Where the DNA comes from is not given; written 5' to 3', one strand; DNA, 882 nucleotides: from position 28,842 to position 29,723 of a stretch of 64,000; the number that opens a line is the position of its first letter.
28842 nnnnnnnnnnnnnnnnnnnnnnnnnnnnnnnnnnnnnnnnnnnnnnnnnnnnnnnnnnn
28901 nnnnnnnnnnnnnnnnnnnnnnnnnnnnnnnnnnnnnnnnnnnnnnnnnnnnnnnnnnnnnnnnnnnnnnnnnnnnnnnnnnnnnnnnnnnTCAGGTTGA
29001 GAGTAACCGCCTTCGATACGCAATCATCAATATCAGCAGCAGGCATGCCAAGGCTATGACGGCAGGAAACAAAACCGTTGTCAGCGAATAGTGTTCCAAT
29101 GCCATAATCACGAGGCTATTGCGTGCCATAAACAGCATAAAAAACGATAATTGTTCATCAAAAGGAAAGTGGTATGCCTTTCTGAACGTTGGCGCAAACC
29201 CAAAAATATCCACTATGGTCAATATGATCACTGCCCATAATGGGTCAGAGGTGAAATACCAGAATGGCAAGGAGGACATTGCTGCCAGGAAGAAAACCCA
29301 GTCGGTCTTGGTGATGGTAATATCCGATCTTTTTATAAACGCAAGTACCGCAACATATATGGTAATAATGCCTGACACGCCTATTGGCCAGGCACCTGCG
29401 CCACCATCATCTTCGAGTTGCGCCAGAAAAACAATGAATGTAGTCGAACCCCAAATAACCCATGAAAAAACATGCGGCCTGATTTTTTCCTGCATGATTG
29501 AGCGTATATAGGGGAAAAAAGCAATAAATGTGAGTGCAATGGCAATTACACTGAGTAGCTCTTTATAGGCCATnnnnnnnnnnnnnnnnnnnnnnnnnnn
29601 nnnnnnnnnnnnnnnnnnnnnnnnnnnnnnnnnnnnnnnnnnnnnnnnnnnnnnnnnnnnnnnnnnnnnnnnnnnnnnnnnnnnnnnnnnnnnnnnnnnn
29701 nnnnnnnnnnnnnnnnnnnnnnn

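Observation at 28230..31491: Low-GC 3.2-kb islet inserted at the 3' end of tRNA-Thr(UGU), carrying two uncharacterised genes: candidate novel two-gene module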

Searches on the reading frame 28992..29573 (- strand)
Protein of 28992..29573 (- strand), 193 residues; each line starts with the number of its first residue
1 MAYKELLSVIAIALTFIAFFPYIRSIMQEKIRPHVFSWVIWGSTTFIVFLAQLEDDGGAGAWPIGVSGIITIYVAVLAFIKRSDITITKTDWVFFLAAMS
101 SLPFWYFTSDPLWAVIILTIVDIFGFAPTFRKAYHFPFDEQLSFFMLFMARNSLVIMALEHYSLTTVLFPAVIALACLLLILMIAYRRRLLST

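Call 4: search_protein_families(library=pfam, proteins=[window:28992-29573:-], max_evalue=1)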
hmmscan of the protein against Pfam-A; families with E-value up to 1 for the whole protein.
window:28992-29573:- (193 aa): 1 family
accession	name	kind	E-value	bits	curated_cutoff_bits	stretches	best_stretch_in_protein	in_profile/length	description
PF11804.13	DUF3325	-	0.02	15.5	26.8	1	150-191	47-88/101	Protein of unknown function (DUF3325)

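Call 5: search_protein_families(library=ncbifam, proteins=[window:28992-29573:-], max_evalue=1)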
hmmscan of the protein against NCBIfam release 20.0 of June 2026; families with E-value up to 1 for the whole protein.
window:28992-29573:- (193 aa): 0 families

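Call 6: search_protein_families(library=padloc, proteins=[window:28992-29573:-], max_evalue=1)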
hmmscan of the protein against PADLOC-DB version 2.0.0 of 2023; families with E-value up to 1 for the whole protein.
window:28992-29573:- (193 aa): 0 families

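Call 31: find_homologous_proteins(query=window:28992-29573:-)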
Query window:28992-29573:- (193 aa): 3596 proteins with E <= 0.001 among 3885 candidates; the best 120 are listed.
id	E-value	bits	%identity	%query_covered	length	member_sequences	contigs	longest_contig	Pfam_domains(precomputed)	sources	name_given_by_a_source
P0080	3.2e-118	411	100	100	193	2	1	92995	-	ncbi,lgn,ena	-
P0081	3.1e-113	394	95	100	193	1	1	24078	-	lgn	-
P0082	5.7e-100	351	84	99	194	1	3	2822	-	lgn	-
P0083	1.4e-99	350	82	99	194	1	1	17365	-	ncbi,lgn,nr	ncbi:MAG: hypothetical protein HYX62_10005 [Gammaproteobacteria bacterium]|nr:hypothetical protein [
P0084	1.9e-99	349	82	99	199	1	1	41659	-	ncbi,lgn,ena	-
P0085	1.2e-98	347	81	99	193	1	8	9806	-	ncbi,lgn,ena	-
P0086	2.1e-98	346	82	100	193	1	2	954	-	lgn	-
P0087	2.4e-98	346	81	98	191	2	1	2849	-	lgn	-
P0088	2.3e-97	343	80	99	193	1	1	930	-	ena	-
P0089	3.7e-97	342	82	99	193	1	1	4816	-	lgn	-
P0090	3.4e-96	339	78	99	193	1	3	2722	-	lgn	-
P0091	7.2e-96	338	79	100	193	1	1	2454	-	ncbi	ncbi:MAG: hypothetical protein ABIN45_01850 [Gammaproteobacteria bacterium]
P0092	8.1e-96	337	79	100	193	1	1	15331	-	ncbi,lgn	-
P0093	8.6e-96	337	79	99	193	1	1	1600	-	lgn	-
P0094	3.0e-95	336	80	100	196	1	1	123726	-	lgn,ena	-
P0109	6.8e-93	328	76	99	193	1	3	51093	-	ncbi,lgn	ncbi:MAG: hypothetical protein WAO55_09555 [Candidatus Manganitrophaceae bacterium]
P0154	3.1e-90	319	75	100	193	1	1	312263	-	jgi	jgi:hypothetical protein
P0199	3.7e-89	316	74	100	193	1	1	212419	-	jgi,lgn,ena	-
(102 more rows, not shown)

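Call 32: find_encoding_contigs(protein=P0081, flank=8000, max_places=3)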
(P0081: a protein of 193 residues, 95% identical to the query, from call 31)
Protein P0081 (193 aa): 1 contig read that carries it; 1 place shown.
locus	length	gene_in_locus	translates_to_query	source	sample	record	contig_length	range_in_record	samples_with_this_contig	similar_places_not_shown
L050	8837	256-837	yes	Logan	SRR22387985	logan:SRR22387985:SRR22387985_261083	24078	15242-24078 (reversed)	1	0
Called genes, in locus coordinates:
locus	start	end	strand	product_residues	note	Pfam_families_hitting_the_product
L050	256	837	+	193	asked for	-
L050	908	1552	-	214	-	PF04654:DUF599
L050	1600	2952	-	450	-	PF01523:PmbA_TldD_1st, PF19290:PmbA_TldD_2nd, PF19289:PmbA_TldD_3rd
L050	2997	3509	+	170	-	PF04751:DarP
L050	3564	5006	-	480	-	PF01523:PmbA_TldD_1st, PF19290:PmbA_TldD_2nd, PF19289:PmbA_TldD_3rd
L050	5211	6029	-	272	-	PF00795:CN_hydrolase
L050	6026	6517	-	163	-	-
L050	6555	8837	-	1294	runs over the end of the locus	PF05359:DUF748, PF13116:YhdP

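Call 33: find_encoding_contigs(protein=P0084, flank=8000, max_places=3)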
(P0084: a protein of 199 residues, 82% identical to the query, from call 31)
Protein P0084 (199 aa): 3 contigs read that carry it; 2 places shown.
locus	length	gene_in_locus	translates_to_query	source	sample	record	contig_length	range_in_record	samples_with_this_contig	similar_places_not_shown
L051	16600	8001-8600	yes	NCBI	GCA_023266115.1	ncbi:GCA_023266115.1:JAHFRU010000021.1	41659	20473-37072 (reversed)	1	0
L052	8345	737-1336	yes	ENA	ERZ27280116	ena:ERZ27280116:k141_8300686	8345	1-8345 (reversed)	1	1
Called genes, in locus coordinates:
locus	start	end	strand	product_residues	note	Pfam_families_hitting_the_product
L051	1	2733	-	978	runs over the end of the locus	PF01841:Transglut_core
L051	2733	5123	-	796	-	PF13243:SQHop_cyclase_C (weak), PF13620:CarboxypepD_reg, PF17210:SdrD_B (faint), PF13620:CarboxypepD_reg, PF13715:CarbopepD_reg_2, PF13620:CarboxypepD_reg, PF13715:CarbopepD_reg_2 (weak), PF13620:CarboxypepD_reg (weak), +3 more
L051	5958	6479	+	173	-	-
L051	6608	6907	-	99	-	-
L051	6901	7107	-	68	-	PF11431:Transport_MerF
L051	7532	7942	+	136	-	PF00376:MerR, PF13411:MerR_1, PF09278:MerR-DNA-bind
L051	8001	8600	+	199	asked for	-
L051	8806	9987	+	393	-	-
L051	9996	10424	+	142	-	-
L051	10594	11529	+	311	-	-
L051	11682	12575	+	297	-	PF00892:EamA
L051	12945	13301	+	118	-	PF04993:TfoX_N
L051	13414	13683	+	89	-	-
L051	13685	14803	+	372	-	PF15902:Sortilin-Vps10 (faint), PF02012:BNR (faint)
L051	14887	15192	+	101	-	PF00581:Rhodanese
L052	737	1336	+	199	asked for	-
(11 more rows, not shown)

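Call 34: find_encoding_contigs(protein=P0094, flank=8000, max_places=3)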
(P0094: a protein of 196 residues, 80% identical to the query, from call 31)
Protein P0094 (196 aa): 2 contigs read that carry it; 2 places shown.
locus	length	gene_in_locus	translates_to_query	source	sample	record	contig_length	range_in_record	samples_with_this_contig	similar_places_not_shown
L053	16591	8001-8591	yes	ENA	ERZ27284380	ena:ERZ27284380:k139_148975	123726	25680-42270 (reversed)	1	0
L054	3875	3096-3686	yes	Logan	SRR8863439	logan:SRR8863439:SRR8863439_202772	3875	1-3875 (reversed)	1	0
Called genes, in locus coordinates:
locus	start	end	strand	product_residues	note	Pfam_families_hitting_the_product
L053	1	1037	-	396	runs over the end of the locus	PF00070:Pyr_redox (faint), PF01266:DAO (faint), PF07992:Pyr_redox_2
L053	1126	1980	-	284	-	PF00106:adh_short (faint), PF01370:Epimerase, PF05368:NmrA, PF13460:NAD_binding_10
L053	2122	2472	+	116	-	PF01638:HxlR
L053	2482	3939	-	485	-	PF00392:GntR, PF00155:Aminotran_1_2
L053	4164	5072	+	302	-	PF00892:EamA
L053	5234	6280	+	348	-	PF00155:Aminotran_1_2, PF12897:Asp_aminotransf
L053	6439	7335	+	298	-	-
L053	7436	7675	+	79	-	-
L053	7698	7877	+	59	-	-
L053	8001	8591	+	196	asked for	-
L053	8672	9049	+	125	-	PF02566:OsmC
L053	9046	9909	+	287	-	-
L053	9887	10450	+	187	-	PF13302:Acetyltransf_3, PF00583:Acetyltransf_1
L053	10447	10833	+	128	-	-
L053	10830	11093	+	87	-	-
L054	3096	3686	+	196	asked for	-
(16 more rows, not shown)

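Call 41: find_encoding_contigs(protein=P0080, flank=10000, max_places=4)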
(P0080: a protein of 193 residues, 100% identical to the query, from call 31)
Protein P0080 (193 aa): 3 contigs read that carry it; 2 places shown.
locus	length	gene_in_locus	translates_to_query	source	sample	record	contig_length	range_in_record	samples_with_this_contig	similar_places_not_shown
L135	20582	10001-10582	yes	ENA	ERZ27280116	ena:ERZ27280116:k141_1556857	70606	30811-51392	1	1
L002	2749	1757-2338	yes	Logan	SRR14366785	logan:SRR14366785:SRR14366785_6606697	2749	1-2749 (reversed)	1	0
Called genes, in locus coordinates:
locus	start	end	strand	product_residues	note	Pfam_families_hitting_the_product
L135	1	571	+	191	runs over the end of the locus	PF07456:Hpre_diP_synt_I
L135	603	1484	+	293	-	PF13103:TonB_2 (weak), PF03544:TonB_C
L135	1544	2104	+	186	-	PF02622:DUF179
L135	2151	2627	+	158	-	PF03652:RuvX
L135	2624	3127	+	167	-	PF00156:Pribosyltran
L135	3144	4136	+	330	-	PF02729:OTCace_N, PF00185:OTCace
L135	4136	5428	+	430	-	PF12890:DHOase, PF01979:Amidohydro_1, PF07969:Amidohydro_3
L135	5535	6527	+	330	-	PF08279:HTH_11, PF03099:BPL_LplA_LipB, PF02237:BPL_C (weak)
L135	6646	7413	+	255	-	PF03309:Pan_kinase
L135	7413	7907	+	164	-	-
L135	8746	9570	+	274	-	PF14736:N_Asn_amidohyd (faint)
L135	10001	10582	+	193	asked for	-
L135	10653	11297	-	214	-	PF04654:DUF599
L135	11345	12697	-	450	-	PF01523:PmbA_TldD_1st, PF19290:PmbA_TldD_2nd, PF19289:PmbA_TldD_3rd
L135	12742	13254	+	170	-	PF04751:DarP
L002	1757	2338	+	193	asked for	-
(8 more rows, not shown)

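Call 44: search_solved_structures(query=A2, max_evalue=10, show_alignments=1)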
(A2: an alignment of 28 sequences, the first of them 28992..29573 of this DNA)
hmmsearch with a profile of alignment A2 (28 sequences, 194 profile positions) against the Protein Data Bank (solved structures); distinct sequences matched with E-value up to 10: 0.

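Call 50: predict_structure(alignment_id=A2)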
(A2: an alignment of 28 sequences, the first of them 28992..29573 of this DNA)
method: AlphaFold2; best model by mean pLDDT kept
length: 193 residues; sequences in the alignment: 28
mean_pLDDT: 62.8   pTM: 0.56
mean pLDDT of the five models: 62.8, 59.2, 57.8, 56.7, 53.2
residues with pLDDT >= 90: 0; 70-90: 58; 50-70: 91; < 50: 44
segments of 3 or more residues with pLDDT < 50: 3-5, 33-69
pLDDT, mean of each block of 10 residues (from residue 1): 52 53 59 46 46 43 46 62 67 68 62 65 69 75 74 67 67 82 86 77
secondary structure, 60 per line:
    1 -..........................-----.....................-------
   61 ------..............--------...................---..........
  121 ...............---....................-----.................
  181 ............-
elements in order: H2-27 H33-53 H67-80 H89-107 H111-135 H139-158 H164-192

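Call 55: fold_search(model_id=the predicted structure, library=pdb)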
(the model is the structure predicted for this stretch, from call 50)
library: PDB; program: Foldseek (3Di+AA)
matches with E <= 10: 14; with E <= 0.001: 0
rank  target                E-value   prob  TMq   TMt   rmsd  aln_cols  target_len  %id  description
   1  8e0m_L                3.6e+00  0.13  0.29  0.32  11.4       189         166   10  Homotrimeric variant of tcTRP9, BGL15 (released 2023-04-12)
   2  8e0m_C                3.6e+00  0.12  0.28  0.32  12.1       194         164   11  Homotrimeric variant of tcTRP9, BGL15 (released 2023-04-12)
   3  8e0m_J                3.8e+00  0.18  0.32  0.35  10.1       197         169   10  Homotrimeric variant of tcTRP9, BGL15 (released 2023-04-12)
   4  8e0m_A                4.8e+00  0.11  0.27  0.31  10.9       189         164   10  Homotrimeric variant of tcTRP9, BGL15 (released 2023-04-12)
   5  5h35_C                5.9e+00  0.04  0.18  0.18  11.7       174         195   17  Crystal structures of the TRIC trimeric intracellular cation channel orthologue from Sulfolobus solfataricus (released 2017-01-11)
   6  5d91                  5.9e+00  0.04  0.20  0.14  17.6       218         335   12  Structure of a phosphatidylinositolphosphate (PIP) synthase from Renibacterium Salmoninarum (released 2015-11-11)
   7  8e0m_D                7.1e+00  0.15  0.32  0.37   9.3       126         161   11  Homotrimeric variant of tcTRP9, BGL15 (released 2023-04-12)
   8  6nc9                  7.1e+00  0.05  0.24  0.12  16.9       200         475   10  Lipid II flippase MurJ, outward-facing conformation (released 2019-04-17)
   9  3c7j_A                7.1e+00  0.03  0.21  0.17  22.4       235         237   13  Crystal structure of transcriptional regulator (GntR family member) from Pseudomonas syringae pv. tomato str. DC3000 (released 2008-02-26)
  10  7upq_J                7.1e+00  0.02  0.15  0.15  14.4       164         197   15  Crystal structure of designed heterotrimeric assembly DHT03_1arm_A21/B/C (released 2022-12-14)
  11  8e0m_K                8.3e+00  0.08  0.28  0.31  11.4       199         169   10  Homotrimeric variant of tcTRP9, BGL15 (released 2023-04-12)
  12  3c7j_B                8.3e+00  0.03  0.22  0.19  22.7       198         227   14  Crystal structure of transcriptional regulator (GntR family member) from Pseudomonas syringae pv. tomato str. DC3000 (released 2008-02-26)
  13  4mlb_C                9.1e+00  0.03  0.23  0.13  16.6       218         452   14  Reverse polarity of binding pocket suggests different function of a MOP superfamily transporter from Pyrococcus furios (released 2013-09-25)
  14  6xbo                  9.1e+00  0.02  0.21  0.16  19.1       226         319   13  X-ray crystal structure of the mouse CMP-Sialic acid transporter in complex with 5-methyl CMP (released 2021-06-09)

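Call 84: find_encoding_contigs(protein=P0154, flank=4000, max_places=2)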
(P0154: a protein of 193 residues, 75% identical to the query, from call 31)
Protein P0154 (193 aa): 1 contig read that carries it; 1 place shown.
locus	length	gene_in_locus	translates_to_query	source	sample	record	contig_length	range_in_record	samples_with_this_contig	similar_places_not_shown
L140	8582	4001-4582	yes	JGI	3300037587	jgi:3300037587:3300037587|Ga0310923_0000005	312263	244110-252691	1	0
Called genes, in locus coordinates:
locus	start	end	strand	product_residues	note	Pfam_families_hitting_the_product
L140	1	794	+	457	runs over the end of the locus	-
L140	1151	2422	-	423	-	PF00270:DEAD, PF04851:ResIII, PF13245:AAA_19 (faint), PF00271:Helicase_C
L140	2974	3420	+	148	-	PF00571:CBS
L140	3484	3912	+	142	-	PF04828:GFA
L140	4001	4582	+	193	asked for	-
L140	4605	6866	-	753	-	PF08497:Radical_SAM_N, PF04055:Radical_SAM, PF11842:DUF3362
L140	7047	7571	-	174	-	-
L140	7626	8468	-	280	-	PF00149:Metallophos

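Call 85: find_encoding_contigs(protein=P0199, flank=4000, max_places=2)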
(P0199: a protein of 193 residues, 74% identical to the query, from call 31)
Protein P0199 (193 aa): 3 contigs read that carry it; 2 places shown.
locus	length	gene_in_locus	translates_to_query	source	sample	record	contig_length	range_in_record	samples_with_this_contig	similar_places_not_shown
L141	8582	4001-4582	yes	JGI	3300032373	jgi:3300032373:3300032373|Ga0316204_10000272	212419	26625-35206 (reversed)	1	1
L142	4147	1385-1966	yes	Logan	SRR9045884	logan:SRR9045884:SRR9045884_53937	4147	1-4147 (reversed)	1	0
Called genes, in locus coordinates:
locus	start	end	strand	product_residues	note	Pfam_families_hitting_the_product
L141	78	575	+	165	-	-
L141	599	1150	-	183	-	PF13503:DUF4123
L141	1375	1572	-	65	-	-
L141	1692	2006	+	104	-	PF01022:HTH_5, PF12840:HTH_20 (weak)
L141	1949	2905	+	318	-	PF01135:PCMT, PF01209:Ubie_methyltran, PF05148:Methyltransf_8 (weak), PF13489:Methyltransf_23, PF13847:Methyltransf_31, PF08241:Methyltransf_11, PF08242:Methyltransf_12, PF13649:Methyltransf_25, +4 more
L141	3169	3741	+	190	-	-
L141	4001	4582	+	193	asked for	-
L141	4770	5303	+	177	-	PF05163:DinB, PF12867:DinB_2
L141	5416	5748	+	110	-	PF00893:Multi_Drug_Res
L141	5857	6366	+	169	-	PF04229:GrpB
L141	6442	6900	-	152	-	-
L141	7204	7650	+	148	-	PF00583:Acetyltransf_1, PF13673:Acetyltransf_10, PF13508:Acetyltransf_7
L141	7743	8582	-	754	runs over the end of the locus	PF00521:DNA_topoisoIV, PF03989:DNA_gyraseA_C (faint)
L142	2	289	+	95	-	?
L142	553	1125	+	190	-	-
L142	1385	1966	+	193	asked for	-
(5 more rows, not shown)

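Call 86: find_encoding_contigs(protein=P0109, flank=4000, max_places=2)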
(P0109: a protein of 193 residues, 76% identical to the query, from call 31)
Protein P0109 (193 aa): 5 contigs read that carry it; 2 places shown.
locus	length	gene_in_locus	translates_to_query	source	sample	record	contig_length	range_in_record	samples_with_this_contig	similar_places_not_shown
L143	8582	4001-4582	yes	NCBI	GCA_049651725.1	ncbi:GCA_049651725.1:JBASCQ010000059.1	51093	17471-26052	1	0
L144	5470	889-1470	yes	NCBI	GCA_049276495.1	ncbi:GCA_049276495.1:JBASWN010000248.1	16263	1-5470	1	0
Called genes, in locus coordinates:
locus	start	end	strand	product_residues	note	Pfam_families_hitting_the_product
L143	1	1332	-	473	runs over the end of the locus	PF00919:UPF0004, PF04055:Radical_SAM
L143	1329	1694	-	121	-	-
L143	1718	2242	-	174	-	-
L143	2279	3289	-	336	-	PF03453:MoeA_N, PF00994:MoCF_biosynth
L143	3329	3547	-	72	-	-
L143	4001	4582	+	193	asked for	-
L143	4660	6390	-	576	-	PF02463:SMC_N, PF13175:AAA_15 (weak), PF13476:AAA_23, PF13555:AAA_29 (weak)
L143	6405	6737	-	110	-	PF00085:Thioredoxin, PF13098:Thioredoxin_2, PF13905:Thioredoxin_8 (faint)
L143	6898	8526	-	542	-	PF00118:Cpn60_TCP1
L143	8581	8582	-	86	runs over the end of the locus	PF00166:Cpn10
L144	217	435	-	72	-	-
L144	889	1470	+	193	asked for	-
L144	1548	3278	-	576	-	PF02463:SMC_N, PF13175:AAA_15 (weak), PF13476:AAA_23, PF13555:AAA_29 (weak)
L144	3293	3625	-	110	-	PF00085:Thioredoxin, PF13098:Thioredoxin_2, PF13905:Thioredoxin_8 (faint)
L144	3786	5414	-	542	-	PF00118:Cpn60_TCP1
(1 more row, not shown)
